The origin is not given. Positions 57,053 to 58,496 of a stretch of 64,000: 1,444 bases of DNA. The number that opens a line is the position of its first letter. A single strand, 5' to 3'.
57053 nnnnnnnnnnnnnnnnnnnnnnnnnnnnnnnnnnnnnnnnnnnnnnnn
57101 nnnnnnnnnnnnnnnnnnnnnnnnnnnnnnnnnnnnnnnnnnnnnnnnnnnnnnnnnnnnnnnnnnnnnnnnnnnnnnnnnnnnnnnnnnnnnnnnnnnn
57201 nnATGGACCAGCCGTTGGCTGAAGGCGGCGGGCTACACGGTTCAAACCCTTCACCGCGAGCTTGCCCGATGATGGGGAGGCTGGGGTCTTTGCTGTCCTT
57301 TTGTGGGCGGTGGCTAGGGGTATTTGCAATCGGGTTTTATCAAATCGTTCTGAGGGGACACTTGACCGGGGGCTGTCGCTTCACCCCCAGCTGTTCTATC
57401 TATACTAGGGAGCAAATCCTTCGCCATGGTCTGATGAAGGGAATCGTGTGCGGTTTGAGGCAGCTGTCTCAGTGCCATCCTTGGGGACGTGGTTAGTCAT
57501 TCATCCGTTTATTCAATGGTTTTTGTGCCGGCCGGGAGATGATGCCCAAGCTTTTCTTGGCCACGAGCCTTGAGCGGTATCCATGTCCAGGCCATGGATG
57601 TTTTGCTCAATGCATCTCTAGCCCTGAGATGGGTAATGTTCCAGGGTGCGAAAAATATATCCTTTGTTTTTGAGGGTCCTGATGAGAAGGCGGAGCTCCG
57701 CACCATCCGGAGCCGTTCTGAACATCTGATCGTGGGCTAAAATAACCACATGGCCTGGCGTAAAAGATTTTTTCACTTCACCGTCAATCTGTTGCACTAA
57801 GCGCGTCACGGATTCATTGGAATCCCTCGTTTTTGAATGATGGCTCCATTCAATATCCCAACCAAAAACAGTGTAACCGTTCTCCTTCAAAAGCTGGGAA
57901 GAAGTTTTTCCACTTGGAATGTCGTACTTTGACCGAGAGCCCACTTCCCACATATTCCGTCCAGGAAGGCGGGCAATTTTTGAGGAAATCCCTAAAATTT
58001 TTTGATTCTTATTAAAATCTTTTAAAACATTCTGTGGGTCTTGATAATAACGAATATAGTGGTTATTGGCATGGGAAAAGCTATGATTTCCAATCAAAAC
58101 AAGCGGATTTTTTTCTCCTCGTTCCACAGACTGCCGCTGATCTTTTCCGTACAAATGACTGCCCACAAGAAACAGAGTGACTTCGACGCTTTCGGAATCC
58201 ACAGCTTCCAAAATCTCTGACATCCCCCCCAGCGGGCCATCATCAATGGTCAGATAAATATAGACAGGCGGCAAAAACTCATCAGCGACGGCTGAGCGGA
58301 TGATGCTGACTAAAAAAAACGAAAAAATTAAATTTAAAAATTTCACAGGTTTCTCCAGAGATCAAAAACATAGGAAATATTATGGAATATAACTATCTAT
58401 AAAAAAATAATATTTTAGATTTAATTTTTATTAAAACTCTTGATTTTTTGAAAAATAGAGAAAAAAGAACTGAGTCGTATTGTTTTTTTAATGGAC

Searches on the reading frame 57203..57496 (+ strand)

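Call 13: search_protein_families(library=ncbifam, proteins=[window:57203-57496:+], max_evalue=0.001)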
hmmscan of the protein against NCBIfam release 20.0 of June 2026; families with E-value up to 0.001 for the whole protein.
window:57203-57496:+ (97 aa): 1 family
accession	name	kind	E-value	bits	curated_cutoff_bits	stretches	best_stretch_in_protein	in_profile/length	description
TIGR00278.2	TIGR00278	equivalog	6.5e-16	57.9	40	1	36-96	1-61/64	membrane protein insertion efficiency factor YidD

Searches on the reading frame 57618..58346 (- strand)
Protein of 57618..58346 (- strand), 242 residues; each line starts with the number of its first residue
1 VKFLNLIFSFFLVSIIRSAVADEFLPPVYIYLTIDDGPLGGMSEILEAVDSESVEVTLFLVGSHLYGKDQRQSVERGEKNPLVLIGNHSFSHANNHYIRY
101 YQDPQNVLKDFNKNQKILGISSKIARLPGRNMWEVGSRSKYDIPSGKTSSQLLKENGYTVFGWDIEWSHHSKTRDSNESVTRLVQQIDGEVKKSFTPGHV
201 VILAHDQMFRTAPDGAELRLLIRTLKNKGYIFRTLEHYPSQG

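Call 13: search_protein_families(library=ncbifam, proteins=[window:57618-58346:-], max_evalue=0.001)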
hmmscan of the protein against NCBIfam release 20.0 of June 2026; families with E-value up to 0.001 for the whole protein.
window:57618-58346:- (242 aa): 7 families
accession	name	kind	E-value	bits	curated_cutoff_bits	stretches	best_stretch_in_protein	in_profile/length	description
NF045822.1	PgAcgDacpgdA2_Bac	equivalog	2.6e-11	43.4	400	1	30-235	72-258/274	peptidoglycan-N-acetylglucosamine deacetylase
TIGR02764.1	spore_ybaN_pdaB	equivalog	8.3e-11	42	237.4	1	32-236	10-188/191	polysaccharide deacetylase family sporulation protein PdaB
TIGR02884.1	spore_pdaA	equivalog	1e-08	35.2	298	1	30-237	39-222/224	delta-lactam-biosynthetic de-N-acetylase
TIGR04243.1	nodulat_NodB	equivalog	1.2e-05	25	240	1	30-233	4-194/197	chitooligosaccharide deacetylase NodB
NF045821.1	PgAcgDacpgdA1_Bac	equivalog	1.3e-05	24.2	400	1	30-129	90-187/282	peptidoglycan-N-acetylglucosamine deacetylase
NF045820.1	PgAcgDacpgdA_Strep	equivalog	6.2e-05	22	800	1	30-129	270-367/463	peptidoglycan-N-acetylglucosamine deacetylase PgdA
TIGR02873.1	spore_ylxY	hypoth_equivalog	0.00095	18.5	391.5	0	43-235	101-263/268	probable sporulation protein, polysaccharide deacetylase family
